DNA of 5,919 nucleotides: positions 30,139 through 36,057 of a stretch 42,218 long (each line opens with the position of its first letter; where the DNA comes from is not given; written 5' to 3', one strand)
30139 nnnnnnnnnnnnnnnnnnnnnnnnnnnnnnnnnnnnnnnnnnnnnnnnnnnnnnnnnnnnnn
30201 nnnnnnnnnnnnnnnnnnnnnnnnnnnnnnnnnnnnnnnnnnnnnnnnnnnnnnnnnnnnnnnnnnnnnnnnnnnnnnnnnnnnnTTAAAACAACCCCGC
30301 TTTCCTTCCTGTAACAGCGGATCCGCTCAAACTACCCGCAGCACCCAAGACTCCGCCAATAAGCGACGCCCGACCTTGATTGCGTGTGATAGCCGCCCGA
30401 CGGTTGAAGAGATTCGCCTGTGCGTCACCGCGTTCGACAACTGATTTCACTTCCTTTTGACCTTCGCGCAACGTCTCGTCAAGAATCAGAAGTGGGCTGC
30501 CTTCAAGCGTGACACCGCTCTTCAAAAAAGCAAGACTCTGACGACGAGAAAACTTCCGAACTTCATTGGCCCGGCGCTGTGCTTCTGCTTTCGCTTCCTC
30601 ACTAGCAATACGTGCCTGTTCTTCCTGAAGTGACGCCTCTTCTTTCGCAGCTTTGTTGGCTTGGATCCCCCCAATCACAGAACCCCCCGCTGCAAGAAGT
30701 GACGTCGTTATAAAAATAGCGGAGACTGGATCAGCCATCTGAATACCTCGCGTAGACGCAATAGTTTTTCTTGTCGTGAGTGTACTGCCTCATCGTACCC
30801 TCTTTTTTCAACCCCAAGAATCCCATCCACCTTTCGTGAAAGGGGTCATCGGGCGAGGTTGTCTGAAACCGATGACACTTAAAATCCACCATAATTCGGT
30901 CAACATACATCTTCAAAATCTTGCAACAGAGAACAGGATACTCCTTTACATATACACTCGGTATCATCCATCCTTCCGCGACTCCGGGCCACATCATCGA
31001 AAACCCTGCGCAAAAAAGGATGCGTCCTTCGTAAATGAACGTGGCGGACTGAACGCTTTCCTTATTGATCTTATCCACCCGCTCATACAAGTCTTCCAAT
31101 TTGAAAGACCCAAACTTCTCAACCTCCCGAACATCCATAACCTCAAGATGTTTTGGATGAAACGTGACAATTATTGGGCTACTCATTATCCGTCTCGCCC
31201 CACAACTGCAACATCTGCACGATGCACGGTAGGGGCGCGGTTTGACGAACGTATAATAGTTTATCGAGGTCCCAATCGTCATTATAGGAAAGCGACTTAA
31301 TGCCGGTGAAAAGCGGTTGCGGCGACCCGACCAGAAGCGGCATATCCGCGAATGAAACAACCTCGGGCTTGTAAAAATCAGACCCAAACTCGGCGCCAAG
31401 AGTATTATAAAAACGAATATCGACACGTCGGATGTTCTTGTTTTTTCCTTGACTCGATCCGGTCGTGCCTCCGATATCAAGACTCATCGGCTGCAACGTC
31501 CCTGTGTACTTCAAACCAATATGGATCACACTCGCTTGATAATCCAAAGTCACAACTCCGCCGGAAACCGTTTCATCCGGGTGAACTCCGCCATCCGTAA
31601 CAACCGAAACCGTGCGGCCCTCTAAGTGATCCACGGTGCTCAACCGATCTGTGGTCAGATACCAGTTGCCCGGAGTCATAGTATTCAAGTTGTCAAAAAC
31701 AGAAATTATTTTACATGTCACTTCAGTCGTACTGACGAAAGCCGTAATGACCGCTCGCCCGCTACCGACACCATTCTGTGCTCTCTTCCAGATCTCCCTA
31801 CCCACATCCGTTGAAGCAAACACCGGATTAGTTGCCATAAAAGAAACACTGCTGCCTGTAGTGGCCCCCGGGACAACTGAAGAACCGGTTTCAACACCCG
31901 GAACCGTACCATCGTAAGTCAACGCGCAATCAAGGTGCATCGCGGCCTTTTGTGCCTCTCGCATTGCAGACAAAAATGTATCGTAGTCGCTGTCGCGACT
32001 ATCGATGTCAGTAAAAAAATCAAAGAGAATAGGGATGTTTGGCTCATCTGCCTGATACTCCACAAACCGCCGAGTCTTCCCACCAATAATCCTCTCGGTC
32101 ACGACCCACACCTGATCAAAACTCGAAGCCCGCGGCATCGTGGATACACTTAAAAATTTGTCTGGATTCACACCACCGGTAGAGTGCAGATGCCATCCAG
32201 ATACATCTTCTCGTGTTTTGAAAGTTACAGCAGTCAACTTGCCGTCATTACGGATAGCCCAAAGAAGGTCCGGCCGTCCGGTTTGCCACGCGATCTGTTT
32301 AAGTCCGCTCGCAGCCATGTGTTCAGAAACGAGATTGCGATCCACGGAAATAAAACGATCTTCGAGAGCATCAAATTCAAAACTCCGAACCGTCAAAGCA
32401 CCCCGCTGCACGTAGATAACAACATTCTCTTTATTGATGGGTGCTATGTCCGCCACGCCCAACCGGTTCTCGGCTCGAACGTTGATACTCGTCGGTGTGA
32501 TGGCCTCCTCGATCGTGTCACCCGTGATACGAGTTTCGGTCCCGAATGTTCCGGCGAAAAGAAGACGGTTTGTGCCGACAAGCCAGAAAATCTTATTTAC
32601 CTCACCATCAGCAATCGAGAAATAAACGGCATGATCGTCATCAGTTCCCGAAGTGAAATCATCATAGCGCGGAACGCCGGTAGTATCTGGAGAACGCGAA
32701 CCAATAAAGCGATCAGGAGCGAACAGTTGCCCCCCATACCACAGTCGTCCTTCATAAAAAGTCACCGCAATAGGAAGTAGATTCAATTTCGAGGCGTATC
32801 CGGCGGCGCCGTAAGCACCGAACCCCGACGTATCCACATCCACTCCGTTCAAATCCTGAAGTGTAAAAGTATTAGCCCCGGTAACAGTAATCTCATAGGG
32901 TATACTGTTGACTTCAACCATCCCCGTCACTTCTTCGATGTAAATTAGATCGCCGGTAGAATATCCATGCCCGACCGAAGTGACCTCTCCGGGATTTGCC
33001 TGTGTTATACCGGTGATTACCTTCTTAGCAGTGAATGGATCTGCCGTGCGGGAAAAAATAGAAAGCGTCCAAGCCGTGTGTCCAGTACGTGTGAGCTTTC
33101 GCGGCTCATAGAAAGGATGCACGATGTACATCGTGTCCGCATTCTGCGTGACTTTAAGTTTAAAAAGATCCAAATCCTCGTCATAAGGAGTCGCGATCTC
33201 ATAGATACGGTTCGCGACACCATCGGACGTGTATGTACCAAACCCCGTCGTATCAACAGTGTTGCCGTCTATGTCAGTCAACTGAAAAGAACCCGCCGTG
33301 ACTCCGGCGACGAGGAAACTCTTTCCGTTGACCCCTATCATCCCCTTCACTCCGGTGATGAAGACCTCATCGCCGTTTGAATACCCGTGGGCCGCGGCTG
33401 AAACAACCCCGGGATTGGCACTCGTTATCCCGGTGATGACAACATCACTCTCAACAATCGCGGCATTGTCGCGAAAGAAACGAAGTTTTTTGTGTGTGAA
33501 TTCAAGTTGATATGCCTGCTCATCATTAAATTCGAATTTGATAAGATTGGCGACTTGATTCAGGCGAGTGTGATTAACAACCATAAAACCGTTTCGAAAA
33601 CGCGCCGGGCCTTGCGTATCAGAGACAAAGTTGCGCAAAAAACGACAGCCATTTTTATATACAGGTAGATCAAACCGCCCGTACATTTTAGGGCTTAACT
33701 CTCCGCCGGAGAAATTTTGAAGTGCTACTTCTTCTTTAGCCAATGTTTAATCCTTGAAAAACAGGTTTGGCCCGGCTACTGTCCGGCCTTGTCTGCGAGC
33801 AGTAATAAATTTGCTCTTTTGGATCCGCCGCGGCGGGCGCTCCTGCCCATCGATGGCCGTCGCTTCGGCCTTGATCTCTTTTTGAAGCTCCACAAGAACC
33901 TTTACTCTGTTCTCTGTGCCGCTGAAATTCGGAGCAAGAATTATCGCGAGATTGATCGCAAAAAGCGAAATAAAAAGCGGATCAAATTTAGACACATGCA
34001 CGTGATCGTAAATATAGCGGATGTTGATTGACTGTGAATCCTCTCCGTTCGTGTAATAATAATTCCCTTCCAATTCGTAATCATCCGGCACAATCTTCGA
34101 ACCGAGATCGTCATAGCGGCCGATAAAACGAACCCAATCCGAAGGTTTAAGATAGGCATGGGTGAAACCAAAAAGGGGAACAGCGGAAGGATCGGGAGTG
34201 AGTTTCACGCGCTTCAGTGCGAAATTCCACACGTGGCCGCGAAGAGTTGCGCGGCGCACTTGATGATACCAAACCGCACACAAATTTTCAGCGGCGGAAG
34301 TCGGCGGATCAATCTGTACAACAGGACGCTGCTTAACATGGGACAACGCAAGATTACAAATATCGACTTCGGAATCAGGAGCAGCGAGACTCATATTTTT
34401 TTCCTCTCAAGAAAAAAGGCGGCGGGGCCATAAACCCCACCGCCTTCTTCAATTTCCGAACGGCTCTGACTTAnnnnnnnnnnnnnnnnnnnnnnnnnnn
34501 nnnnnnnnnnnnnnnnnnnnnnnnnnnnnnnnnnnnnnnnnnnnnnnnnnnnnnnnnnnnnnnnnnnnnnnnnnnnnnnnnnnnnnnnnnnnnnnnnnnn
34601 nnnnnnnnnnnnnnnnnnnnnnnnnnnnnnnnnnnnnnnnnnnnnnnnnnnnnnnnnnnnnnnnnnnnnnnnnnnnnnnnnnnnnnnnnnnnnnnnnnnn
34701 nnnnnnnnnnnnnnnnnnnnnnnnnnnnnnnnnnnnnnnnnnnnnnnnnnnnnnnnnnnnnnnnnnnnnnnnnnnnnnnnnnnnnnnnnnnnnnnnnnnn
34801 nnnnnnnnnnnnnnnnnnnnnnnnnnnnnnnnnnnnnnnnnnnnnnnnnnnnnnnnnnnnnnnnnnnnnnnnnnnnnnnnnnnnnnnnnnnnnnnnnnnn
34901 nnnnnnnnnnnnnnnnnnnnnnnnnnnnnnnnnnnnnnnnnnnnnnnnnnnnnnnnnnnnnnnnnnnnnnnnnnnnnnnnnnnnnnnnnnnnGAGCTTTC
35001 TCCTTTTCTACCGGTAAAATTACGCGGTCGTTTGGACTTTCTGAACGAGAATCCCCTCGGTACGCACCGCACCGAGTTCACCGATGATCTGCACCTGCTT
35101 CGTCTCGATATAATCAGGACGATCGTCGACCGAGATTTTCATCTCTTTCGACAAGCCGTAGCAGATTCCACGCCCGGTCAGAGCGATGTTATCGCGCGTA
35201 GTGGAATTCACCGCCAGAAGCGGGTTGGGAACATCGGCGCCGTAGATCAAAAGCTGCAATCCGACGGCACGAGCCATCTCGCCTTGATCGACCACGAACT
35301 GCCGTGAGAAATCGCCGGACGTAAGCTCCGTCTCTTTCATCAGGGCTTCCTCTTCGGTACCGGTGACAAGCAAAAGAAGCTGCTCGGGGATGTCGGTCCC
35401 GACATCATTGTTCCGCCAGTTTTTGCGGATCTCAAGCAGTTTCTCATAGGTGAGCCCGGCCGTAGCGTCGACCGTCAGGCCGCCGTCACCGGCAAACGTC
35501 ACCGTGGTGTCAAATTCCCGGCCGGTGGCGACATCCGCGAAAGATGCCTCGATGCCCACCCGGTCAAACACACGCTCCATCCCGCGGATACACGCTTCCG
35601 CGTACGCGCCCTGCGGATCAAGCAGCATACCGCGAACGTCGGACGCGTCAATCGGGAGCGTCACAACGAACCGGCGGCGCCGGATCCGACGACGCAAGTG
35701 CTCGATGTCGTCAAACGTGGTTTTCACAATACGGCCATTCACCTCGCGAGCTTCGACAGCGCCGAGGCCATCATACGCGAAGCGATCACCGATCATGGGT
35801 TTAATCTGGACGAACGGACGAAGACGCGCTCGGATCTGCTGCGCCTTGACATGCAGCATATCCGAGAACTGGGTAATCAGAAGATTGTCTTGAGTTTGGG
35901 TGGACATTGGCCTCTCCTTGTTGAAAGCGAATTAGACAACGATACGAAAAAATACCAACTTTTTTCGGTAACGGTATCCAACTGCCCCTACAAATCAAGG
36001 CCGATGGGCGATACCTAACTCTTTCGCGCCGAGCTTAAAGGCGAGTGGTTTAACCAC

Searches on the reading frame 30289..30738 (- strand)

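Call 7: search_protein_families(library=phrogs, proteins=[window:30289-30738:-], max_evalue=0.01)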
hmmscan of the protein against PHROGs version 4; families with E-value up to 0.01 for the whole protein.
window:30289-30738:- (150 aa): 4 families
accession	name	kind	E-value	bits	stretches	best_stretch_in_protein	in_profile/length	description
phrog_418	-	head and packaging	5.8e-17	63.3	1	1-144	1-149/166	internal virion protein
phrog_24149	-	unknown function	1e-07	32.4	1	11-139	246-374/415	-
phrog_34412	-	unknown function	0.00021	22.2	1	5-138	11-155/189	-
phrog_805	-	head and packaging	0.0013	19.8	1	1-68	1-71/189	internal virion protein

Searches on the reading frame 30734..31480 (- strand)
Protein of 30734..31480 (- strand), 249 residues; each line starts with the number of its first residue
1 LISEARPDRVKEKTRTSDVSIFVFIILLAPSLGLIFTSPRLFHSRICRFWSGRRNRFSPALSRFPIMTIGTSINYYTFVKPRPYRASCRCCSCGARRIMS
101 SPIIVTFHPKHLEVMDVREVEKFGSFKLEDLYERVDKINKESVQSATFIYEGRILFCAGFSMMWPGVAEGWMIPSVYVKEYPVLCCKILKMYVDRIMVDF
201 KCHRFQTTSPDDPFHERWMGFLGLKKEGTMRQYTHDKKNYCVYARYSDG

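Call 7: search_protein_families(library=phrogs, proteins=[window:30734-31480:-], max_evalue=0.01)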
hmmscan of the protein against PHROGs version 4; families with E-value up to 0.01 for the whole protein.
window:30734-31480:- (249 aa): 2 families
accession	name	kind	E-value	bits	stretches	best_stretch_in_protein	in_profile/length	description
phrog_4177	-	unknown function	2.5e-16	61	1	103-245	2-141/143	-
phrog_308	-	head and packaging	5.5e-07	30.9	1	111-242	19-145/151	internal virion protein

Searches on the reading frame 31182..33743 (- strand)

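Call 7: search_protein_families(library=phrogs, proteins=[window:31182-33743:-], max_evalue=0.01)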
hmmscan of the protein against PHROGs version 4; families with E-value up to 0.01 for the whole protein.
window:31182-33743:- (854 aa): 5 families
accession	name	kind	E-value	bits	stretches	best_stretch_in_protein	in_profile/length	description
phrog_376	-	tail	3.1e-142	476.5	2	324-845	297-703/712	tail protein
phrog_15566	-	tail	1.7e-58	199.5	1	312-841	36-539/552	tail protein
phrog_20269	-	unknown function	1.3e-32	114.2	1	10-240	9-163/374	-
phrog_30010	-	unknown function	5.4e-15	56.1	2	452-563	193-298/517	-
phrog_584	-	tail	1.3e-14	55.5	2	95-172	15-89/218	major tail protein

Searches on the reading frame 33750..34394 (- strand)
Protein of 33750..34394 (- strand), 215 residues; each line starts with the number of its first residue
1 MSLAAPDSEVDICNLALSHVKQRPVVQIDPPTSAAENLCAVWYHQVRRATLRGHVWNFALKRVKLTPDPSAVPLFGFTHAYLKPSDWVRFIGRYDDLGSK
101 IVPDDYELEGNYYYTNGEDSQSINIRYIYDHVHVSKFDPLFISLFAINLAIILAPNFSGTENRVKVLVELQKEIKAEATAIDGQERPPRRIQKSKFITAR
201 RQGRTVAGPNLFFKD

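Call 7: search_protein_families(library=phrogs, proteins=[window:33750-34394:-], max_evalue=0.01)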
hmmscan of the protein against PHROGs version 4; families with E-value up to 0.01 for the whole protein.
window:33750-34394:- (215 aa): 2 families
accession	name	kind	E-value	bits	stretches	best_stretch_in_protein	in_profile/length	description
phrog_394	-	tail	4.1e-38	131.8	1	8-201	3-189/190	tail protein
phrog_9239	-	tail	2.2e-14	53.8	1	8-203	3-191/741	tail tubular protein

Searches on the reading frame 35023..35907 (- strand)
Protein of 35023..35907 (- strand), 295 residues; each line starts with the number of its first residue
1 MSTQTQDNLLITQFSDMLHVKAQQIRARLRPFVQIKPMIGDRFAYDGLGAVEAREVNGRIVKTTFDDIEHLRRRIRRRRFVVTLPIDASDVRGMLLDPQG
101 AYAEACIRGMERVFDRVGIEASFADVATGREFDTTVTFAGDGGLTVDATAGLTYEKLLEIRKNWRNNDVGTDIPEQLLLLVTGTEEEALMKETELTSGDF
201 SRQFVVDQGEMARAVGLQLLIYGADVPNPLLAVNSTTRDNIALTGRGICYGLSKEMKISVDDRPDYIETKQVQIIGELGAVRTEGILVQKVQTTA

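Call 8: search_protein_families(library=phrogs, proteins=[window:35023-35907:-], max_evalue=0.01)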
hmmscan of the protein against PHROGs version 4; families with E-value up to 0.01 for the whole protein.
window:35023-35907:- (295 aa): 1 family
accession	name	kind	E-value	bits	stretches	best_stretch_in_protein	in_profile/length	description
phrog_3437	-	head and packaging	2.7e-35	123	1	5-292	6-290/294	major head protein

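Call 9: search_dna_similar(query=window:35023-35907:-, collection=phages, mode=protein, max_rows=20)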
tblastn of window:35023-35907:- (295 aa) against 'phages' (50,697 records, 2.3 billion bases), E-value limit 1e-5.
Records with a match: 29; places in all: 29; records where one place covers at least 80% of the query: 26.
Best place of each record, by identity: <60% 29.
By first word of the organism name: Pelagibacter 21; Ralstonia 3; Alteromonas 2; Caudoviricetes 1; Escherichia 1; Acinetobacter 1.
By host as written in the record: Candidatus Pelagibacter ubique HTCC1062 14; Candidatus Pelagibacter sp. HTCC1062 4; - 2; Candidatus Pelagibacter sp. FZCC0015 2; Alteromonas macleodii 2; Candidadtus Pelagibacter sp. HTCC1062 1; Escherichia coli APEC O78 1; Ralstonia solanacearum 1; and 2 more.
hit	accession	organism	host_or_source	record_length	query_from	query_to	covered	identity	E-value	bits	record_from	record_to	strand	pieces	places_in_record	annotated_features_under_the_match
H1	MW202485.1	Caudoviricetes sp.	Manatee Spring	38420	7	295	98%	57.2%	3e-93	307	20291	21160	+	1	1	putative major capsid protein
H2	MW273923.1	Pelagibacter phage HTVC035P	Candidatus Pelagibacter sp. HTCC1062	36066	1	294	100%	28.9%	2e-16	85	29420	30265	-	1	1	putative major capsid protein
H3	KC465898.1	Pelagibacter phage HTVC010P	Candidatus Pelagibacter ubique HTCC1062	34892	10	294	97%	29.5%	1e-18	92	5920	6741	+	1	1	putative major capsid protein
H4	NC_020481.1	Pelagibacter phage HTVC010P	Candidatus Pelagibacter ubique HTCC1062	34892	10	294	97%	29.5%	1e-18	92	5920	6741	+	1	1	major head protein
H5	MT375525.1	Pelagibacter phage Greip EXVC021P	Candidatus Pelagibacter ubique HTCC1062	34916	1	292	99%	28.4%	3e-11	70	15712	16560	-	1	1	major capsid protein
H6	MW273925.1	Pelagibacter phage HTVC203P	Candidatus Pelagibacter sp. FZCC0015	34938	1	292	99%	27.7%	7e-15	81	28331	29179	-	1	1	putative major capsid protein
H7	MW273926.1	Pelagibacter phage HTVC204P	Candidatus Pelagibacter sp. FZCC0015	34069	1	292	99%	27.7%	1e-9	65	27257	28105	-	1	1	putative major capsid protein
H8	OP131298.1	Pelagibacter phage Skadi-11 EXVC111P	Candidatus Pelagibacter ubique HTCC1062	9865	1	284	96%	28.2%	4e-12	72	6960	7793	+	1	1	major capsid protein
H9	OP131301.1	Pelagibacter phage Skadi-4 EXVC104P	Candidatus Pelagibacter ubique HTCC1062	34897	1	284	96%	28.2%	4e-12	72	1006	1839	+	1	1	major capsid protein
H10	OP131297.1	Pelagibacter phage Skadi-3 EXVC103P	Candidatus Pelagibacter ubique HTCC1062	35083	1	284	96%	28.2%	4e-12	72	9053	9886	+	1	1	major capsid protein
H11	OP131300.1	Pelagibacter phage Skadi-7 EXVC107P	Candidatus Pelagibacter ubique HTCC1062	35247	1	284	96%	28.2%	4e-12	72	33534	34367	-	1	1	major capsid protein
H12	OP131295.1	Pelagibacter phage Skadi-10 EXVC110P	Candidatus Pelagibacter ubique HTCC1062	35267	1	284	96%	28.2%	4e-12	72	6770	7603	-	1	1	major capsid protein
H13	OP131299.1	Pelagibacter phage Skadi-2 EXVC102P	Candidatus Pelagibacter ubique HTCC1062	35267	1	284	96%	28.2%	4e-12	72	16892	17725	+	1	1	major capsid protein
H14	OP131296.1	Pelagibacter phage Skadi-8 EXVC108P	Candidatus Pelagibacter ubique HTCC1062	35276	1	284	96%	28.2%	4e-12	72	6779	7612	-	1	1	major capsid protein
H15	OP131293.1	Pelagibacter phage Skadi-5 EXVC105P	Candidatus Pelagibacter ubique HTCC1062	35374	1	284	96%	28.2%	4e-12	72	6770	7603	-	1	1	major capsid protein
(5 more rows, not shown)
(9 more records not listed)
